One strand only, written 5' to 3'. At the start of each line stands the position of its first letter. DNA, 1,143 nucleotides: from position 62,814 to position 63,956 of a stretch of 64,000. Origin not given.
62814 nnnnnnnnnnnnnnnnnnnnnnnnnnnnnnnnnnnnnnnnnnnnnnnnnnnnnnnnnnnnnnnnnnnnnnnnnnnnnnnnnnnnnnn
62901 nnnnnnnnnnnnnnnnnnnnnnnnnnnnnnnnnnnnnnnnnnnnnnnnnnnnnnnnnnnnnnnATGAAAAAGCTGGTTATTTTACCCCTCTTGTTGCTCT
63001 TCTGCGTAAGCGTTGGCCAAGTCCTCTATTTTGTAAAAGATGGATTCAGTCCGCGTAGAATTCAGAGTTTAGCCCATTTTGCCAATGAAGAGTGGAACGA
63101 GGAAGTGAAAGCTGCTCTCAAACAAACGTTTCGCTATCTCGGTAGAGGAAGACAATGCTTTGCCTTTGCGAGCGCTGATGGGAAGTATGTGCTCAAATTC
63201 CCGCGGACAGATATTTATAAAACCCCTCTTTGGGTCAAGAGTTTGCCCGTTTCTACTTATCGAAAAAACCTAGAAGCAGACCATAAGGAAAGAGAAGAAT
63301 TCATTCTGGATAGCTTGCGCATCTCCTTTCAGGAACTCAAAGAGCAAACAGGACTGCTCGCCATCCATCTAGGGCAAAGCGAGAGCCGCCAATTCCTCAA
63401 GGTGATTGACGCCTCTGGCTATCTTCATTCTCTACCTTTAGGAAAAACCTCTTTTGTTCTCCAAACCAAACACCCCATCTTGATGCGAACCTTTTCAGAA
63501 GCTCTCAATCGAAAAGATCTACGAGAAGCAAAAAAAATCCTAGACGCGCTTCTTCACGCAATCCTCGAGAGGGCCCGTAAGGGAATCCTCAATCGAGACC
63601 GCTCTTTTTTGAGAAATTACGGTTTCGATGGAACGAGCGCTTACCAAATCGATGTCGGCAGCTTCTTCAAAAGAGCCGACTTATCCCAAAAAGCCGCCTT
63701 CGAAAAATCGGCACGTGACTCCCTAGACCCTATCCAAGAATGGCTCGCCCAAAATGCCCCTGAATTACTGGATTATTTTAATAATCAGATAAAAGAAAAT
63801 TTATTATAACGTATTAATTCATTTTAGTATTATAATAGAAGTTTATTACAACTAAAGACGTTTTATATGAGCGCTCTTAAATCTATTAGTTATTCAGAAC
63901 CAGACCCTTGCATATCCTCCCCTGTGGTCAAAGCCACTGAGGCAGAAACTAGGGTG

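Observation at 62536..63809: Signal-anchored AdoMetDC-fold protein lacking the pyruvoyl-forming serine, translationally coupled to a signal-anchored kinase-like protein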

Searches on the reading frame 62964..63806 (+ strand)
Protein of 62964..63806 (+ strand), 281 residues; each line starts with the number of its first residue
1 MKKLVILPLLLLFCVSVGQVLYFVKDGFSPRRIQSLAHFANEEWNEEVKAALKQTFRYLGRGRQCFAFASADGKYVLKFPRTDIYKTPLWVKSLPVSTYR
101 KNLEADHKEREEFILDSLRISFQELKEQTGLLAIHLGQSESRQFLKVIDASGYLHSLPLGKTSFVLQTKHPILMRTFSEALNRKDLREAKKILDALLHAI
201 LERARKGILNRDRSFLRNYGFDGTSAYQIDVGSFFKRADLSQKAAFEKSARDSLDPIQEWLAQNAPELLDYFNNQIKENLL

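Call 3: search_protein_families(library=pfam, proteins=[window:62964-63806:+], max_evalue=1)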
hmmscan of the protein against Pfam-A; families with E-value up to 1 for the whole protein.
window:62964-63806:+ (281 aa): 0 families

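Call 4: search_protein_families(library=ncbifam, proteins=[window:62964-63806:+], max_evalue=1)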
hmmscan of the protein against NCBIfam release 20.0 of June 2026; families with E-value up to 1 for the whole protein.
window:62964-63806:+ (281 aa): 0 families

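Call 7: find_homologous_proteins(query=window:62964-63806:+)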
Query window:62964-63806:+ (281 aa): 187 proteins with E <= 0.001 among 1332 candidates; the best 120 are listed.
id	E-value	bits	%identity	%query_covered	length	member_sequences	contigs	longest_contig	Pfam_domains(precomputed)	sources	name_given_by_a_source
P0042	5.4e-182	621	100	100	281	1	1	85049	-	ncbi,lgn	-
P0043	1.6e-118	413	66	100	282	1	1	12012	-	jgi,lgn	-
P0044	2.3e-118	413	68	95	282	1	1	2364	-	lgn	-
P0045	9.3e-118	411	67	98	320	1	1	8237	-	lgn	-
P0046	2.2e-116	406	66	97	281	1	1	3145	-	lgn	-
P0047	4.6e-116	405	67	99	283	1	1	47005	-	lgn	-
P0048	1.1e-115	404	71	90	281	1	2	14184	-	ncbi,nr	ncbi:MAG: hypothetical protein KGR16_07600 [Verrucomicrobia bacterium]|nr:hypothetical protein [Verr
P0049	3.1e-115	402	65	94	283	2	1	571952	-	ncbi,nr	ncbi:MAG: hypothetical protein K1X28_04235 [Parachlamydiales bacterium]|nr:hypothetical protein [Par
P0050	8.2e-115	401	66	94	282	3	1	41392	-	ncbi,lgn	-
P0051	2.3e-113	396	65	100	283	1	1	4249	-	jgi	-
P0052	4.4e-113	395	64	100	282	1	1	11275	-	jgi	jgi:hypothetical protein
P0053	6.3e-113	395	66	93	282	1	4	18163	-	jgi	jgi:hypothetical protein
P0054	1.8e-112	393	64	100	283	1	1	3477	-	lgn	-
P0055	2.0e-112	393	64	96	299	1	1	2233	-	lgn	-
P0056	2.1e-112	393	65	100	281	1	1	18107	-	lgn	-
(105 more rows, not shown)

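Call 12: search_solved_structures(query=A2, max_evalue=10, show_alignments=2)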
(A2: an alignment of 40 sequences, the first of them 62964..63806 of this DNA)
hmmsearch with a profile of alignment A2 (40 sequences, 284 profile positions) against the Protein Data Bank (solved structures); distinct sequences matched with E-value up to 10: 2.
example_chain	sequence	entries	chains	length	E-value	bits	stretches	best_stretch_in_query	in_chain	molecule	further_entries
2woy_A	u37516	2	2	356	1.1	11.8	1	221-277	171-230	AGGLUTININ RECEPTOR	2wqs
2wza_A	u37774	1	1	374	1.2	11.6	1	221-277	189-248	AGGLUTININ RECEPTOR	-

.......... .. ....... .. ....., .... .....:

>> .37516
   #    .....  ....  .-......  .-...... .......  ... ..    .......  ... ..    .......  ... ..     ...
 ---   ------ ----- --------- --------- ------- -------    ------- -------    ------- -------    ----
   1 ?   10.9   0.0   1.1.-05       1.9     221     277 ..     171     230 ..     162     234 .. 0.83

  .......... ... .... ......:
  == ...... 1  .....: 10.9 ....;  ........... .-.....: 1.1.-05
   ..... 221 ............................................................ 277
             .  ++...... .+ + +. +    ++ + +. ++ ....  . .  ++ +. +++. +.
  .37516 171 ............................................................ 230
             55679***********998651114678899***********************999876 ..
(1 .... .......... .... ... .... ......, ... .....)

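Call 13: find_encoding_contigs(protein=window:62964-63806:+, flank=10000, max_places=3)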
Protein window:62964-63806:+ (281 aa): 1 contig read that carries it; 1 place shown.
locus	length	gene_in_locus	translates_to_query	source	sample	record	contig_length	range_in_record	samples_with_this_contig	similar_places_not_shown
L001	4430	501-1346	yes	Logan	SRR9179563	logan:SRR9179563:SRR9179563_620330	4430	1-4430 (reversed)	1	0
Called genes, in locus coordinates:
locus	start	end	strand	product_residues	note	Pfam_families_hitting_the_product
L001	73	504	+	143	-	PF02675:AdoMet_dc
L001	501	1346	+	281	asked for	-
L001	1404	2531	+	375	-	-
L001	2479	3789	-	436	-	PF02224:Cytidylate_kin, PF13189:Cytidylate_kin2, PF13238:AAA_18 (faint), PF01553:Acyltransferase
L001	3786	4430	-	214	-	?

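Call 17: predict_structure(alignment_id=A2)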
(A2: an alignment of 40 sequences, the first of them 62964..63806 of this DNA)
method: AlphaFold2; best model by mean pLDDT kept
length: 281 residues; sequences in the alignment: 40
mean_pLDDT: 95.0   pTM: 0.88
mean pLDDT of the five models: 95.0, 94.2, 94.0, 93.9, 92.9
residues with pLDDT >= 90: 250; 70-90: 30; 50-70: 1; < 50: 0
segments of 3 or more residues with pLDDT < 50: none
pLDDT, mean of each block of 10 residues (from residue 1): 92 92 92 88 92 98 94 98 90 93 94 94 97 94 97 97 97 97 98 98 98 92 97 97 97 97 98 95 62
secondary structure, 60 per line:
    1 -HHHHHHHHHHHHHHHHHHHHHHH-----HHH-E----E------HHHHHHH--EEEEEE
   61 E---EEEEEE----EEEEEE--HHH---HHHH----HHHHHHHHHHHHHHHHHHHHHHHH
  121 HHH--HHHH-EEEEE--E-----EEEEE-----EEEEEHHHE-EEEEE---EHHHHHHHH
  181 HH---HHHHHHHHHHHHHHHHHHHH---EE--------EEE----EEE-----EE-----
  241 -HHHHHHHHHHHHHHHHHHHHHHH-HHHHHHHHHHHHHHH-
elements in order: H2-24 H46-52 E55-61 E65-70 E75-80 H89-92 H97-123 H126-129 E131-135 E144-148 E154-158 E164-168 H173-182 H186-205 E219-221 E226-228 H242-264 H266-280

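Call 28: find_related_loci(query=A2, collection=genome_contigs, flank=6000)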
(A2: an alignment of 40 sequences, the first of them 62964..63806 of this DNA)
Query A2 (281 aa) in genome_contigs; peptide patterns used: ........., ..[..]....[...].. (x = any residue, [..] = any of these).
87 stretches matched a pattern; 45 encode a relative of the query (tblastn E <= 1e-3); 45 distinct loci.
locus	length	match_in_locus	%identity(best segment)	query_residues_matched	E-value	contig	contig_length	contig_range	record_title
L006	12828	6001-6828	64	1-276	1e-119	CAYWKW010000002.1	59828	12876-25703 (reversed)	MAG TPA_asm: uncultured bacterium isolate SRP200132_co2_218 genome assembly, contig: NODE_283_length_59828_cov_11.097854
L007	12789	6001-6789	65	15-277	7e-118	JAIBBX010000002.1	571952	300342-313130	MAG: Parachlamydiales bacterium isolate SSF52 NODE_47_length_571952_cov_25.852332, whole genome shotgun sequence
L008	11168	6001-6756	71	18-269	8e-118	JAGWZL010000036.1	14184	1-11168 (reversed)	MAG: Verrucomicrobia bacterium isolate REEB52 contig-150_5352, whole genome shotgun sequence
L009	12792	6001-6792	66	18-280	1e-116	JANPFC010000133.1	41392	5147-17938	MAG: Chlamydiota bacterium isolate VAR_78_metabat_106 VAR_78_k141_4625458, whole genome shotgun sequence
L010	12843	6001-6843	65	1-280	1e-113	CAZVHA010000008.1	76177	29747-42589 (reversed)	MAG TPA_asm: uncultured bacterium isolate SRP178908_co1_279 genome assembly, contig: NODE_159_length_76177_cov_47.881519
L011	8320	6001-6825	63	1-276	3e-113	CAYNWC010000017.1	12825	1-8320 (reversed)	MAG TPA_asm: uncultured bacterium isolate SRP200132_co1_23 genome assembly, contig: NODE_8598_length_12825_cov_5.789272,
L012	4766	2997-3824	60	1-276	2e-110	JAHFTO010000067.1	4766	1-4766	MAG: Chlamydiae bacterium isolate nzgw622 NODE_43162_length_4767_cov_3.860310, whole genome shotgun sequence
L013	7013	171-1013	58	1-280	1e-108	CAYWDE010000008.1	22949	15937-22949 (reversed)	MAG TPA_asm: uncultured bacterium isolate SRP302895_co1_246 genome assembly, contig: NODE_4054_length_22949_cov_4.382065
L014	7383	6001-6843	58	1-280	4e-106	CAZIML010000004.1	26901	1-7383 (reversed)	MAG TPA_asm: uncultured bacterium isolate SRP298887_co1_67 genome assembly, contig: NODE_1497_length_26901_cov_4.618267,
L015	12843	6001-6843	56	1-280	4e-103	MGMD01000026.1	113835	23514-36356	MAG: Chlamydiae bacterium RIFCSPLOWO2_12_FULL_45_20 rifcsplowo2_12_scaffold_85, whole genome shotgun sequence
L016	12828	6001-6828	55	1-276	2e-99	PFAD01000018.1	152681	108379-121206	MAG: Chlamydiae bacterium CG10_big_fil_rev_8_21_14_0_10_42_34 CG10_8_21_14_0.10_scaffold_98_c, whole genome shotgun sequ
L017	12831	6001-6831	53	1-276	1e-97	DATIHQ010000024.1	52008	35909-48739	MAG TPA_asm: Chlamydiales bacterium isolate SMAG_U15642 k141_86157, whole genome shotgun sequence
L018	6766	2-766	55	25-278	4e-92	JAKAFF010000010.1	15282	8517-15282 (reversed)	MAG: bacterium isolate WY1.bin82 NODE_6030_length_15282_cov_1.296206, whole genome shotgun sequence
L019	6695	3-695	59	47-276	1e-89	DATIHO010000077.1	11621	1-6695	MAG TPA_asm: Chlamydiales bacterium isolate SMAG_U15640 k141_656901, whole genome shotgun sequence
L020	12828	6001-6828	46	1-280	6e-87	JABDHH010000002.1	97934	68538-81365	MAG: Chlamydiae bacterium isolate BWOrgControl_Nextera85_MAG2 3300021041.a:Ga0206877_10006, whole genome shotgun sequenc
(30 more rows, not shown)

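Call 42: search_protein_families(library=pfam, proteins=[L001:1404-2528:+], max_evalue=0.01)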
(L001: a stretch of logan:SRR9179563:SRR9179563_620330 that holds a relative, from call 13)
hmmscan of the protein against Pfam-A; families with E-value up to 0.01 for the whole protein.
L001:1404-2528:+ (375 aa): 0 families

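Call 43: fold_search(model_id=the predicted structure, library=pdb)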
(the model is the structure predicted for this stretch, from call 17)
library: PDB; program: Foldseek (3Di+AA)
matches with E <= 10: 1946; with E <= 0.001: 8
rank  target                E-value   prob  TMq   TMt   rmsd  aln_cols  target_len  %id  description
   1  4ax8                  2.8e-05  1.00  0.38  0.26   8.9       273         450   18  Medium resolution structure of the bifunctional kinase- methyltransferase WbdD (released 2012-10-03)
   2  4azs                  4.0e-05  1.00  0.39  0.27   8.9       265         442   17  High resolution (2.2 A) crystal structure of WbdD. (released 2012-09-26)
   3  4azt                  1.2e-04  1.00  0.35  0.25   6.4       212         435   17  Co-crystal structure of WbdD and kinase inhibitor LY294002. (released 2012-09-26)
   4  8p9b                  5.7e-04  1.00  0.40  0.43   9.4       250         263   12  Crystal Structure of Mnk2-D228G in complex with Tinodasertib (released 2024-06-12)
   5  6jmf                  7.2e-04  1.00  0.42  0.32   5.1       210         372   13  Crystal structure of human tyrosine-protein kinase Fes/Fps in complex with compound 4 (released 2019-06-12)
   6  6d3k_B                9.1e-04  1.00  0.39  0.43   8.8       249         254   13  Crystal structure of unphosphorylated human PKR kinase domain in complex with ADP (released 2019-07-10)
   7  8xkp                  9.1e-04  1.00  0.43  0.33  12.0       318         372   13  Crystal structure of human tyrosine-protein kinase Fes/Fps in complex with compound 17c (released 2025-01-01)
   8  3eps_B                9.1e-04  0.99  0.34  0.18  14.0       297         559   12  The crystal structure of isocitrate dehydrogenase kinase/phosphatase from E. coli (released 2010-04-14)
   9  6d3k_A                1.2e-03  1.00  0.38  0.41   7.3       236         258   13  Crystal structure of unphosphorylated human PKR kinase domain in complex with ADP (released 2019-07-10)
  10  6k5l_A                1.2e-03  1.00  0.34  0.18  11.1       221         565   10  The crystal structure of isocitrate dehydrogenase kinase/phosphatase wtih two Mn2+ from E. coli (released 2019-07-03)
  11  8z5m_C                1.2e-03  1.00  0.34  0.27   8.1       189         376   15  human phosphorylase kinase alpha/gamma/delta subcomplex - inactive state (released 2025-04-23)
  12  2vd5_A                1.3e-03  1.00  0.40  0.30   4.7       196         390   16  Structure of Human Myotonic Dystrophy Protein Kinase in Complex with the Bisindoylmaleide inhibitor BIM VIII (released 2007-11-06)
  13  6k5l_B                1.3e-03  0.99  0.35  0.19  13.0       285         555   11  The crystal structure of isocitrate dehydrogenase kinase/phosphatase wtih two Mn2+ from E. coli (released 2019-07-03)
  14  3q6w                  1.6e-03  0.99  0.32  0.30   9.0       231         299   15  Structure of dually-phosphorylated MET receptor kinase in complex with an MK-2461 analog with specificity for the activa (released 2011-01-19)
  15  5x2k                  2.1e-03  0.98  0.35  0.32  10.8       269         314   10  Crystal structure of EGFR 696-1022 T790M in complex with WZ4003 (released 2018-02-21)
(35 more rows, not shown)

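Call 54: search_protein_representatives(alignment_id=A2)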
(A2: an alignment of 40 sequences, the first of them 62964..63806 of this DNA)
Query: 40 sequences, 284 profile positions. Proteins with E-value up to 0.001 (for the whole library): 2386; up to 1e-10: 2089; up to 1e-30: 1138. The best 150 are listed.
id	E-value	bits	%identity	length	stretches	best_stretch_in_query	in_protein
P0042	1.6e-134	464.0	-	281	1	1-280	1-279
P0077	2.1e-131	453.8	-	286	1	2-278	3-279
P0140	6.7e-123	425.9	-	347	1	1-279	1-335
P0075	1.1e-122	425.1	-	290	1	1-281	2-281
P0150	6.0e-116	403.1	-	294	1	1-281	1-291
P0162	2.9e-102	358.2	-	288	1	1-280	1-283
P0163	2.5e-101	355.2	-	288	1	1-279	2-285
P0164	1.0e-100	353.1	-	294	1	1-278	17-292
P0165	6.1e-95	334.2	-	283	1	1-281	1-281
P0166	9.2e-95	333.6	-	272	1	1-279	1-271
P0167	3.0e-94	331.9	-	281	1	1-279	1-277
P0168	2.8e-92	325.4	-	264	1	3-274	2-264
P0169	2.9e-92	325.4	-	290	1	1-280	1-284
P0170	1.4e-91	323.2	-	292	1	1-278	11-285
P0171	2.6e-90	319.0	-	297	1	1-280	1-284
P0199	6.7e-71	255.3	-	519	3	2-277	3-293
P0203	3.7e-67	243.0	-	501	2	47-243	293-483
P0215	1.7e-60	221.1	-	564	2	46-281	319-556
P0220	1.4e-53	198.5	-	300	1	5-282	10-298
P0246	1.8e-49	185.0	-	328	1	20-281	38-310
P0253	1.2e-48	182.3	-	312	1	43-278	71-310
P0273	2.1e-47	178.2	-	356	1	8-281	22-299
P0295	1.4e-46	175.4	-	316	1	5-281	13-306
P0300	2.4e-46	174.7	-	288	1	8-278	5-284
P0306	3.3e-46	174.3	-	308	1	8-280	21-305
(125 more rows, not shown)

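Call 55: search_protein_families(library=pfam, proteins=[P0199, P0203, P0215, P0273, P0246, P0295, P0300, P0306, P0253, P0220], max_evalue=0.1)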
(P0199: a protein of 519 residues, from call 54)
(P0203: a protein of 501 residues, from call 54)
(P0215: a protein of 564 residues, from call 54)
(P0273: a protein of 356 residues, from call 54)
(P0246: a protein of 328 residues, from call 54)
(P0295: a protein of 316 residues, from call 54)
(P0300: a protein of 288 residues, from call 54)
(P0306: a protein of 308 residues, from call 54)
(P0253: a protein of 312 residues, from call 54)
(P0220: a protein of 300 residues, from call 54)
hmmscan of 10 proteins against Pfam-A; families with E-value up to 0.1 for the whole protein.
P0199 (519 aa): 0 families

P0203 (501 aa): 0 families

P0215 (564 aa): 1 family
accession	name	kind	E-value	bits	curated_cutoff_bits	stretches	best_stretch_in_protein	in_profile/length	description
PF18307.6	Tfb2_C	-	0.067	14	23.2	0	401-444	14-57/68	Transcription factor Tfb2 (p52) C-terminal domain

P0273 (356 aa): 0 families

P0246 (328 aa): 0 families

P0295 (316 aa): 0 families

P0300 (288 aa): 0 families

P0306 (308 aa): 0 families

P0253 (312 aa): 0 families

P0220 (300 aa): 2 families
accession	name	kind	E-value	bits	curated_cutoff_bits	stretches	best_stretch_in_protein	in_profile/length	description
PF06315.17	AceK_kinase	-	0.033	14.2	29.3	1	198-278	117-197/256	Isocitrate dehydrogenase kinase/phosphatase (AceK) kinase domain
PF24294.1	Chromo_PTM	-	0.072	13.5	27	0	84-106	18-40/75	Membrane-bound transcription factor PTM, chromo domain-like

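Call 56: list_cluster_members(proteins=[P0162, P0199, P0215, P0220, P0246, P0273, P0295, P0300, P0306, P0001])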
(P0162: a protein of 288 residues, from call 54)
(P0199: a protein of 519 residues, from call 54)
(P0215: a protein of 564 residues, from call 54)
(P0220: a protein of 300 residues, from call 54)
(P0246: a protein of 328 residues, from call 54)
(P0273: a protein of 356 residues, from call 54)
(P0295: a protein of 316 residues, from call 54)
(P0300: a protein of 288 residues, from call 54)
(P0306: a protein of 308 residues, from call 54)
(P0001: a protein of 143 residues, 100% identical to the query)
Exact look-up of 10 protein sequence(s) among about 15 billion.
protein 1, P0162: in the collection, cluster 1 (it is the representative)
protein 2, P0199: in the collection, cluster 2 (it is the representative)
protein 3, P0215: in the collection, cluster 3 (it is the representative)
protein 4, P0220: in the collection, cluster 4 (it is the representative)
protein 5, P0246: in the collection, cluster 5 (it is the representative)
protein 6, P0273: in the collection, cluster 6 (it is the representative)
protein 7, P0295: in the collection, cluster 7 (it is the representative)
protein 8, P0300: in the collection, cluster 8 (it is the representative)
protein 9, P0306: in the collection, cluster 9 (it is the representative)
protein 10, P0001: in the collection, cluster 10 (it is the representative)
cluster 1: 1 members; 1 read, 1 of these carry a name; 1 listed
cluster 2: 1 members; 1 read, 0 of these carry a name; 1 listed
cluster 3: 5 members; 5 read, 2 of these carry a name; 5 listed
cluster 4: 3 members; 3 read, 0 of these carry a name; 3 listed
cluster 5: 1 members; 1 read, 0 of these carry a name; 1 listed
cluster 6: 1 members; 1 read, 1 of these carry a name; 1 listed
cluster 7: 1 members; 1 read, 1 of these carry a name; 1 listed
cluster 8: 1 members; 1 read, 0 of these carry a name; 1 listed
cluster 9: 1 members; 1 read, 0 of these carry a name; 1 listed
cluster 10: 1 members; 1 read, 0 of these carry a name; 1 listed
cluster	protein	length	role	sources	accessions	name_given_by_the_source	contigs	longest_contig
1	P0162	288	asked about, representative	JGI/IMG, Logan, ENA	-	hypothetical protein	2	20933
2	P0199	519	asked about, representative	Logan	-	-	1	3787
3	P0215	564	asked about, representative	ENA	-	-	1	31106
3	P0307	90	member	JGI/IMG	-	hypothetical protein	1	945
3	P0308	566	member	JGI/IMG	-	hypothetical protein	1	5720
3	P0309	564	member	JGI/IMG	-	-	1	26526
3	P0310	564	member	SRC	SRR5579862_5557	-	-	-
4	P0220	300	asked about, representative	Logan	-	-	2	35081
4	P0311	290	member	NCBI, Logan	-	-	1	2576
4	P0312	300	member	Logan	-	-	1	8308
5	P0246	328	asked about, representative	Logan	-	-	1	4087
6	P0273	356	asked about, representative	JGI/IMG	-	hypothetical protein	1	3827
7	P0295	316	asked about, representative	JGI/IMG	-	hypothetical protein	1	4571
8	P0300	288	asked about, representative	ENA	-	-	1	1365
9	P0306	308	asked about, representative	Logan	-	-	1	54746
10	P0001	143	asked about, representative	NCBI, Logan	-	-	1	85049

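Call 71: find_encoding_contigs(protein=P0306, flank=8000, max_places=1)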
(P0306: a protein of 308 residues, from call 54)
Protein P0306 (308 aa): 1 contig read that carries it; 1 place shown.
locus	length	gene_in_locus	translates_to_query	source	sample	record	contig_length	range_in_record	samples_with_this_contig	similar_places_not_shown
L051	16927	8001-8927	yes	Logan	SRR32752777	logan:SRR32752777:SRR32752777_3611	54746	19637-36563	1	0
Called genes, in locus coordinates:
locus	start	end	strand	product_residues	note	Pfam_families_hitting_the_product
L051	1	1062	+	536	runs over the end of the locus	PF00070:Pyr_redox (faint), PF07992:Pyr_redox_2, PF00027:cNMP_binding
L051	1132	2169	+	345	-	PF00069:Pkinase, PF07714:PK_Tyr_Ser-Thr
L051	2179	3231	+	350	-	PF00069:Pkinase, PF07714:PK_Tyr_Ser-Thr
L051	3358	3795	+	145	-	PF00011:HSP20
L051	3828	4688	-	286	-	PF00215:OMPdecase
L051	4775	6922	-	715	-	-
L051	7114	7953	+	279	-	-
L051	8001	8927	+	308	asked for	-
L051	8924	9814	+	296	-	-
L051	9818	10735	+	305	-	-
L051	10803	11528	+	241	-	-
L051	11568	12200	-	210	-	PF01914:MarC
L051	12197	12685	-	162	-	PF00334:NDK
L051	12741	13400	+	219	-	PF02592:Vut_1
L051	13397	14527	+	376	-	PF01702:TGT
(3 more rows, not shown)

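Call 72: find_encoding_contigs(protein=P0215, flank=8000, max_places=1)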
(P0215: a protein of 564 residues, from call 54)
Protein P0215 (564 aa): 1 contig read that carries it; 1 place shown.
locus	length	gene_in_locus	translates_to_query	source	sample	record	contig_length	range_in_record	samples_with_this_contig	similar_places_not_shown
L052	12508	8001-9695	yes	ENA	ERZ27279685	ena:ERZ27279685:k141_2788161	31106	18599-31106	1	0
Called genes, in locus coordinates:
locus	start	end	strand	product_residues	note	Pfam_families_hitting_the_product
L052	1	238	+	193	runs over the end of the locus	-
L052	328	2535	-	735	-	-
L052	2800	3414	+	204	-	-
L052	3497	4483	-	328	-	PF01384:PHO4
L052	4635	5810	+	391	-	PF13173:AAA_14, PF13635:DUF4143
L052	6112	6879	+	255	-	-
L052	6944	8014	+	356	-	-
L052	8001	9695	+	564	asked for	-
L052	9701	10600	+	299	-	-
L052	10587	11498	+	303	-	-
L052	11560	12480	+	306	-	-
